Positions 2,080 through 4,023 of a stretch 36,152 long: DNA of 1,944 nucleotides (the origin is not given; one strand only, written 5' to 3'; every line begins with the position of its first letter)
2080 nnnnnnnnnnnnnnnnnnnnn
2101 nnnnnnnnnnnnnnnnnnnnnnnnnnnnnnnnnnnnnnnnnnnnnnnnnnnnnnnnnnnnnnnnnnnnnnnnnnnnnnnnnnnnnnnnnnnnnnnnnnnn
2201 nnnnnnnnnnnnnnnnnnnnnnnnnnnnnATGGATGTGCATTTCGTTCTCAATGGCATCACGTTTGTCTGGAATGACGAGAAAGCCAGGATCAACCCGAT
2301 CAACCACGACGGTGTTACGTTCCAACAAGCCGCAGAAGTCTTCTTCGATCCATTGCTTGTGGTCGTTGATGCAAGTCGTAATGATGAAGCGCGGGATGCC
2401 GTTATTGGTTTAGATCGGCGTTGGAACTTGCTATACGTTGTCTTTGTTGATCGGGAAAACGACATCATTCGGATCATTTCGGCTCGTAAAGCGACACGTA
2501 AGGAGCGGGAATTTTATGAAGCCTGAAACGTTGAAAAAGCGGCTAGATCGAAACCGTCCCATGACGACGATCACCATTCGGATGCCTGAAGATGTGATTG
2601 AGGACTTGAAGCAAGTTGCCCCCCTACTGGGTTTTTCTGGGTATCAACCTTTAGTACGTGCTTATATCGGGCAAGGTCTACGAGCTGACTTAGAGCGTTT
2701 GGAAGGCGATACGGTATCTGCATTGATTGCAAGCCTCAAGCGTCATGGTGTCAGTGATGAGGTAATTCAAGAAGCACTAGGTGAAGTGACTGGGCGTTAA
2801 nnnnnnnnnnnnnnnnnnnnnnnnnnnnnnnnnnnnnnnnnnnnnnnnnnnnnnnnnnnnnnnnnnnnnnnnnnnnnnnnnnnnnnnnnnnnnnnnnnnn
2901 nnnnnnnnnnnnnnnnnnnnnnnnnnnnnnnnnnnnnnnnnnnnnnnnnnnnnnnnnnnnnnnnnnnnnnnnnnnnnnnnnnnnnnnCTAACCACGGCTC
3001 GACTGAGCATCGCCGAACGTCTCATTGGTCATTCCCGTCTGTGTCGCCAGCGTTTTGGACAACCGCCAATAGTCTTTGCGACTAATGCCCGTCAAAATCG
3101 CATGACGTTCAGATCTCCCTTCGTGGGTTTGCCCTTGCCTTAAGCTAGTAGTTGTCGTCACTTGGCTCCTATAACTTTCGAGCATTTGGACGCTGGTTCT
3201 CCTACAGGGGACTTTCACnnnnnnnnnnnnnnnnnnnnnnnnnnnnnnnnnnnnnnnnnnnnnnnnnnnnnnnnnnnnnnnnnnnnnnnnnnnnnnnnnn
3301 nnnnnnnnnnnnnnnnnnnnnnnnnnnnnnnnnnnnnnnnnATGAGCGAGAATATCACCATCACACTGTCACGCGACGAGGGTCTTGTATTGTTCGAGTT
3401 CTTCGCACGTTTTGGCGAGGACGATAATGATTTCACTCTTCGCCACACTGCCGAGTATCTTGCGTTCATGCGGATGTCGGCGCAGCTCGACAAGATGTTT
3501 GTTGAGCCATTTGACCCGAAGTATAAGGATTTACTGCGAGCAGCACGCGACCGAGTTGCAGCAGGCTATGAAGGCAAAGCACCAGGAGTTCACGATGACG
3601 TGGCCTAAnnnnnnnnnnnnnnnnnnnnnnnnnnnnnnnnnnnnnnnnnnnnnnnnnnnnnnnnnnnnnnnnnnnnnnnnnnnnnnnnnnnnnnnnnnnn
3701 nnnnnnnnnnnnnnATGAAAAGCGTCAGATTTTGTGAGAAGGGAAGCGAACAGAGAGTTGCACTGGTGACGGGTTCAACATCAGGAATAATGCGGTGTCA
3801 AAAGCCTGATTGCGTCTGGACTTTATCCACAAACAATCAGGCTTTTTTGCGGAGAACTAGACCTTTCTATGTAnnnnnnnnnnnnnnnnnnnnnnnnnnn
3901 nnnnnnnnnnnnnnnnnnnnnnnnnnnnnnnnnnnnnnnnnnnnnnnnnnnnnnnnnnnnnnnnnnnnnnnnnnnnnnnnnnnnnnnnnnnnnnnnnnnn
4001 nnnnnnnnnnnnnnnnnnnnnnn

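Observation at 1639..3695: Integrase-less integron-type cassette array (three attC-like sites) wedged between nrtD and trpD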

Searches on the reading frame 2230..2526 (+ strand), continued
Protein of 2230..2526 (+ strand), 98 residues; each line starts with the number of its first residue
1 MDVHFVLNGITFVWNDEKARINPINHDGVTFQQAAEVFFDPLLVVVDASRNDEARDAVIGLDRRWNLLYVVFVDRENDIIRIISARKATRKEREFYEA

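Call 106: search_protein_families(library=ncbifam, proteins=[L178:8983-9945:+], max_evalue=1e-10)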
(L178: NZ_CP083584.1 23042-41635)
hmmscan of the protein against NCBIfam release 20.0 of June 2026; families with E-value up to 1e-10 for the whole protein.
L178:8983-9945:+ (320 aa): 8 families
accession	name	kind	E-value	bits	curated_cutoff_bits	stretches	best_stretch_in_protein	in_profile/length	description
TIGR02249.1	integrase_gron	subfamily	1.3e-140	468.2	265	1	8-319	1-313/315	integron integrase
NF011946.0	PRK15417.1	equivalog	6.5e-100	334.6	435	1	7-319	15-328/337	integron integrase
NF040815.2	recomb_XerA_Arch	equivalog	2e-51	175.1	220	2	240-306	188-254/263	site-specific tyrosine recombinase/integron integrase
TIGR02224.1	recomb_XerC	equivalog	1e-41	143.3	335.15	2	242-306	213-277/295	tyrosine recombinase XerC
TIGR02225.1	recomb_XerD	equivalog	2.4e-39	135.4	329.6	2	241-308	209-276/290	site-specific tyrosine recombinase XerD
NF001399.0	PRK00283.1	subfamily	1.3e-37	129.6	279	1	22-308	23-285/300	tyrosine recombinase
NF002331.0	PRK01287.1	subfamily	9.7e-29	100.4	371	1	242-306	247-312/365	site-specific tyrosine recombinase XerC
NF003462.0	PRK05084.1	equivalog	5.8e-15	54.9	267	0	241-309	281-347/360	tyrosine recombinase XerS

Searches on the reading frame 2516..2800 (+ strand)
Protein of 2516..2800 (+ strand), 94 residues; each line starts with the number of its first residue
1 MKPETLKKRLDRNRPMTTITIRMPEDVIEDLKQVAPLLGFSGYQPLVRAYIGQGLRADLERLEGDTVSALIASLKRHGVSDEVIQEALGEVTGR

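Call 6: search_protein_families(library=pfam, proteins=[window:2516-2800:+], max_evalue=0.1)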
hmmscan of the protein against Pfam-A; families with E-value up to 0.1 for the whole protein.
window:2516-2800:+ (94 aa): 5 families
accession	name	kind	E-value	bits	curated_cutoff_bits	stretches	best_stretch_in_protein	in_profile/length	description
PF02631.22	RecX_HTH2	-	0.002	18.8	26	1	70-88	24-42/42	RecX, second three-helix domain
PF12441.14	CopG_antitoxin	-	0.0031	18.7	28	1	13-51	39-76/79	CopG antitoxin of type II toxin-antitoxin system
PF07878.17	RHH_5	-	0.0034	17.5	26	0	19-35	4-20/43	CopG-like RHH_1 or ribbon-helix-helix domain, RHH_5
PF21982.2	RecX_HTH1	-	0.036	14.5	26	0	70-88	19-37/40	RecX, first three-helix domain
PF24625.1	DUF7626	-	0.1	12.9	27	0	65-88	3-26/55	Domain of unknown function (DUF7626)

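Call 42: search_protein_families(library=ncbifam, proteins=[window:2516-2800:+], max_evalue=0.01)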
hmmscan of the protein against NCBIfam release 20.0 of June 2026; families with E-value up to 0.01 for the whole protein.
window:2516-2800:+ (94 aa): 0 families

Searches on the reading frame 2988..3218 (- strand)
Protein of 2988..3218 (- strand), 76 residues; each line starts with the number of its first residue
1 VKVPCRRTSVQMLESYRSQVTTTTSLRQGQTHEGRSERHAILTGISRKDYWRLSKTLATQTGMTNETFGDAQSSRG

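Call 6: search_protein_families(library=pfam, proteins=[window:2988-3218:-], max_evalue=0.1)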
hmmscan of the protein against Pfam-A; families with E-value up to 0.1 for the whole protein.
window:2988-3218:- (76 aa): 0 families

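Call 41: search_protein_families(library=pfam, proteins=[window:2991-3218:-], max_evalue=1)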
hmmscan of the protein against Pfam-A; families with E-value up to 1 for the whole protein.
seq(76 aa): 0 families

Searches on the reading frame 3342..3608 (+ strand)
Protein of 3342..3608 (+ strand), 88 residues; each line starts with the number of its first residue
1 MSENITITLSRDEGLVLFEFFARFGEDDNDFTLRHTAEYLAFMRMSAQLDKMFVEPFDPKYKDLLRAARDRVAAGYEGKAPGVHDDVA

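Call 6: search_protein_families(library=pfam, proteins=[window:3342-3608:+], max_evalue=0.1)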
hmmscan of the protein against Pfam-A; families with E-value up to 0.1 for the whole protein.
window:3342-3608:+ (88 aa): 0 families

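Call 9: find_encoding_contigs(protein=window:3342-3608:+, flank=10000, max_places=10)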
Protein window:3342-3608:+ (88 aa): no gene with exactly this product is on record in the collection.

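Call 20: find_homologous_proteins(query=window:3342-3608:+, max_evalue=0.001)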
Query window:3342-3608:+ (88 aa): 88 proteins with E <= 0.001 among 92 candidates.
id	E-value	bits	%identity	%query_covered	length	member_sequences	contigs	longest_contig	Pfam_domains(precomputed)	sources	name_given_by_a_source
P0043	9.8e-50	184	97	100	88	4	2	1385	-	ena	-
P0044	1.6e-46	174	92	100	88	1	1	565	-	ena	-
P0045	7.3e-46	172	93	100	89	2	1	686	-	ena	-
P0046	7.7e-46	172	93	100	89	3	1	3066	-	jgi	jgi:hypothetical protein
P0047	2.9e-45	170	89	100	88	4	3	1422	-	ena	-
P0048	1.9e-43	164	89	100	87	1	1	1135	-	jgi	jgi:hypothetical protein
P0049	6.8e-43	162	88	100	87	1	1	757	-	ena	-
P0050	3.2e-42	160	84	100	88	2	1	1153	-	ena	-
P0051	8.0e-41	156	84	100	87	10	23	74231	-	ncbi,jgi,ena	-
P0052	1.6e-40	155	83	100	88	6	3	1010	-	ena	-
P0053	1.6e-37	145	84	94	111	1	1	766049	-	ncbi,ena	-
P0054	4.6e-37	144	77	99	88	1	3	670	-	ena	-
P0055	1.1e-36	142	77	100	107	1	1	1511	-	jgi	jgi:hypothetical protein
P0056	1.2e-36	142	82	99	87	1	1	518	-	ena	-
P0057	1.3e-36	142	76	97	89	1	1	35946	-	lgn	-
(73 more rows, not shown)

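Call 21: find_encoding_contigs(protein=P0051, flank=10000, max_places=5)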
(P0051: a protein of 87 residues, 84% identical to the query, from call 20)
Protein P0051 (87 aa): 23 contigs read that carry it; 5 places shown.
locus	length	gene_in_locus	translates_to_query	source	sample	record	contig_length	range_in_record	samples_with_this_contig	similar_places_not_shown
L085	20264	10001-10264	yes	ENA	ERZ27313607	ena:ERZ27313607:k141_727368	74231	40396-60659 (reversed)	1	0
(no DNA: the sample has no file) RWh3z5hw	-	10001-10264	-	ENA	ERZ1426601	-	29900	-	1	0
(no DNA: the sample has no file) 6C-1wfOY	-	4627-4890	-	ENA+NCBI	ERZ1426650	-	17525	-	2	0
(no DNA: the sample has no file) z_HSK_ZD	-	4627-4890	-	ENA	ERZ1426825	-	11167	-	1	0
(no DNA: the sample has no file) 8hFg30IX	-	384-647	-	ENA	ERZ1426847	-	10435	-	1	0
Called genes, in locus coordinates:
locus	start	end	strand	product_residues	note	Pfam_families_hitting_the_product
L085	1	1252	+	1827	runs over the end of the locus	PF12951:PATR, PF13927:Ig_3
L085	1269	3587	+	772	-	-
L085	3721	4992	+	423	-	PF01120:Alpha_L_fucos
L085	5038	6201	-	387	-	PF02636:Methyltransf_28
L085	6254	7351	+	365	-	PF00437:T2SSE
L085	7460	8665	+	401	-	PF00437:T2SSE, PF13191:AAA_16 (weak)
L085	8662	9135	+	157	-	-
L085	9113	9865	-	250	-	-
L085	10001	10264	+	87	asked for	-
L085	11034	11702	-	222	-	PF00072:Response_reg, PF00196:GerE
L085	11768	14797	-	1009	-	PF07494:Reg_prop (faint), PF23748:Beta-prop_LRRK2 (faint), PF07495:Y_Y_Y, PF13581:HATPase_c_2, PF02518:HATPase_c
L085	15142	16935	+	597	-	PF00083:Sugar_tr, PF07690:MFS_1, PF00083:Sugar_tr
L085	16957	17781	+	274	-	PF07090:GATase1_like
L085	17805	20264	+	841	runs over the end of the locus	PF12971:NAGLU_N, PF05089:NAGLU, PF12972:NAGLU_C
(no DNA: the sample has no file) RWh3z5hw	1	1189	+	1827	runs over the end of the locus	PF12951:PATR, PF13927:Ig_3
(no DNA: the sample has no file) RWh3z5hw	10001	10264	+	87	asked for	-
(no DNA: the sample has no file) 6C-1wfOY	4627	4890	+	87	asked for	-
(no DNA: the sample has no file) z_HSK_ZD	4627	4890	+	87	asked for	-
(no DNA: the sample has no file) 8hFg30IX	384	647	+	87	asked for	-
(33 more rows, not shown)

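Call 22: find_encoding_contigs(protein=P0053, flank=10000, max_places=3)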
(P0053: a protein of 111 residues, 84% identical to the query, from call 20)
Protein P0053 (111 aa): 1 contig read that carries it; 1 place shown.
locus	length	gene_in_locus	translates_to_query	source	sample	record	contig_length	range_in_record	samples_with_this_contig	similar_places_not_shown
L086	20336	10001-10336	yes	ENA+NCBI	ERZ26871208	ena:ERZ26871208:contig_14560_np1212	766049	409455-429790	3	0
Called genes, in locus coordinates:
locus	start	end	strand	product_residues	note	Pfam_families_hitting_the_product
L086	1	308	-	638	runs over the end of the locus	PF06480:FtsH_ext, PF00004:AAA, PF07728:AAA_5 (weak), PF17862:AAA_lid_3, PF01434:Peptidase_M41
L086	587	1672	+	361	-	PF00294:PfkB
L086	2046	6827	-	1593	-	PF09286:Pro-kuma_activ, PF17957:Big_7, PF18998:Flg_new_2, PF17957:Big_7, PF18998:Flg_new_2, PF17957:Big_7, PF18998:Flg_new_2, PF17957:Big_7, +3 more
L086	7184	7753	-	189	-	-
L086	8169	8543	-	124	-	-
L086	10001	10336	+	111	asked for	-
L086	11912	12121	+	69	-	-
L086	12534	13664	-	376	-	PF03702:AnmK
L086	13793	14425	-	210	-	PF02245:Pur_DNA_glyco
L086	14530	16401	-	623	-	PF01594:AI-2E_transport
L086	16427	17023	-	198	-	PF00156:Pribosyltran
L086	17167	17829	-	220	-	-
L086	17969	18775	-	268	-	PF02163:Peptidase_M50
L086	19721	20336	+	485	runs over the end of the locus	PF13620:CarboxypepD_reg (faint)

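Call 23: find_encoding_contigs(protein=P0043, flank=3000, max_places=4)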
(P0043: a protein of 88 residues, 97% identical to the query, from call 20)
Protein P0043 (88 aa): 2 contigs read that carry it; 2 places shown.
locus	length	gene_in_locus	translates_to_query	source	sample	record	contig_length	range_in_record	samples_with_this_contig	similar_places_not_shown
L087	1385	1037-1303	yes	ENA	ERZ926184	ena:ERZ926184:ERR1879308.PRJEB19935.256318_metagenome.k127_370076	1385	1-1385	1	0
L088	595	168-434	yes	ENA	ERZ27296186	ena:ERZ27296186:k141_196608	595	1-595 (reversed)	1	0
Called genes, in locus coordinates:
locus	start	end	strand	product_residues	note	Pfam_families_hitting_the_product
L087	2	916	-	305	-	?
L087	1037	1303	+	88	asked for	-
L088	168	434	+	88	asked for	-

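Call 41: search_protein_families(library=pfam, proteins=[L087:2-916:-], max_evalue=1)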
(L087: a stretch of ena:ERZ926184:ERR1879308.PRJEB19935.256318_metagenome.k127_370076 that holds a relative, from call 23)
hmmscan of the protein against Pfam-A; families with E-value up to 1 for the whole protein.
L087:2-916:- (305 aa): 3 families
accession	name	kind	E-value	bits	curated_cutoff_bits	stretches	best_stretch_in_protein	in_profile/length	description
PF13495.12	Phage_int_SAM_4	-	2.8e-30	105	27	1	25-108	1-84/85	Phage integrase, N-terminal SAM-like domain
PF00589.27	Phage_integrase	-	4.1e-26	92.2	27.1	1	126-304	3-148/172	Phage integrase family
PF11917.13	DUF3435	-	0.065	12.6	25.8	1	240-296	153-208/418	Protein of unknown function (DUF3435)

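Call 42: search_protein_families(library=ncbifam, proteins=[L087:2-916:-, window:3342-3608:+], max_evalue=0.01)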
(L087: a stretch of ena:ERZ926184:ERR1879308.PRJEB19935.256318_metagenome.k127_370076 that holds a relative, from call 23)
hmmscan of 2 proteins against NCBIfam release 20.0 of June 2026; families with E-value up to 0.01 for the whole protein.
L087:2-916:- (305 aa): 11 families
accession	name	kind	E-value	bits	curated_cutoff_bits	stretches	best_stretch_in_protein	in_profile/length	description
TIGR02249.1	integrase_gron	subfamily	4.4e-117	390.9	265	1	27-305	3-281/315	integron integrase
NF011946.0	PRK15417.1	equivalog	1.8e-95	319.9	435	1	12-305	6-296/337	integron integrase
NF040815.2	recomb_XerA_Arch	equivalog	7.7e-40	137.1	220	2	32-204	6-175/263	site-specific tyrosine recombinase/integron integrase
TIGR02225.1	recomb_XerD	equivalog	4.5e-29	101.7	329.6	2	257-305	207-255/290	site-specific tyrosine recombinase XerD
NF001399.0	PRK00283.1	subfamily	8.7e-29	100.7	279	1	59-304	45-263/300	tyrosine recombinase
TIGR02224.1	recomb_XerC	equivalog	1.8e-26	93.2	335.15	2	259-305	212-258/295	tyrosine recombinase XerC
NF002331.0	PRK01287.1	subfamily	2.9e-17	62.7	371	2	37-187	41-209/365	site-specific tyrosine recombinase XerC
NF003462.0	PRK05084.1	equivalog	4.6e-08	32.2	267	1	259-301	281-321/360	tyrosine recombinase XerS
NF007371.0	PRK09871.1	subfamily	5e-05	22.9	222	0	260-304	110-154/198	tyrosine-type DNA invertase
NF007370.0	PRK09870.1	subfamily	7.4e-05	22.5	221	0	268-304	123-159/200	tyrosine-type DNA invertase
NF006813.0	PRK09334.1-3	equivalog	0.0054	17.1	83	0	246-292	14-58/97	30S ribosomal protein S25e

window:3342-3608:+ (88 aa): 0 families

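Call 111: search_solved_structures(query=window:3342-3608:+, max_evalue=1)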
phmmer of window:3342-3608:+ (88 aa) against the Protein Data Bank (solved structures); distinct sequences matched with E-value up to 1: 2.
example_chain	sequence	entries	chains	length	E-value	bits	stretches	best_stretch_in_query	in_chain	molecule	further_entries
8etq_A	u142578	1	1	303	0.0029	21.4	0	28-58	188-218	k-cTRP5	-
4pzc_A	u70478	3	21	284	0.42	14.6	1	38-82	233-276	3-Hydroxyacyl-CoA dehydrogenase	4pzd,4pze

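Call 119: predict_structure(alignment_id=A7)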
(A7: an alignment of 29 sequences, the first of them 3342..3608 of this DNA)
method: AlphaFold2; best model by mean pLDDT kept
length: 88 residues; sequences in the alignment: 29
mean_pLDDT: 68.6   pTM: 0.55
mean pLDDT of the five models: 68.6, 67.4, 65.3, 64.4, 60.4
residues with pLDDT >= 90: 0; 70-90: 45; 50-70: 29; < 50: 14
segments of 3 or more residues with pLDDT < 50: 1-3, 75-77, 82-88
pLDDT, mean of each block of 10 residues (from residue 1): 62 80 59 67 79 85 80 55 47
secondary structure, 60 per line:
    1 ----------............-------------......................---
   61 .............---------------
elements in order: H11-22 H36-57 H61-73

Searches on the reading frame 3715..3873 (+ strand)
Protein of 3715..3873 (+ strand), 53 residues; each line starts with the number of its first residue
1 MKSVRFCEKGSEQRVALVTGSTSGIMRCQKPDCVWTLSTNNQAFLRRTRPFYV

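Call 98: search_protein_families(library=pfam, proteins=[window:3715-3873:+], max_evalue=1)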
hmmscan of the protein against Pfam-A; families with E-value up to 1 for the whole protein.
seq(53 aa): 0 families
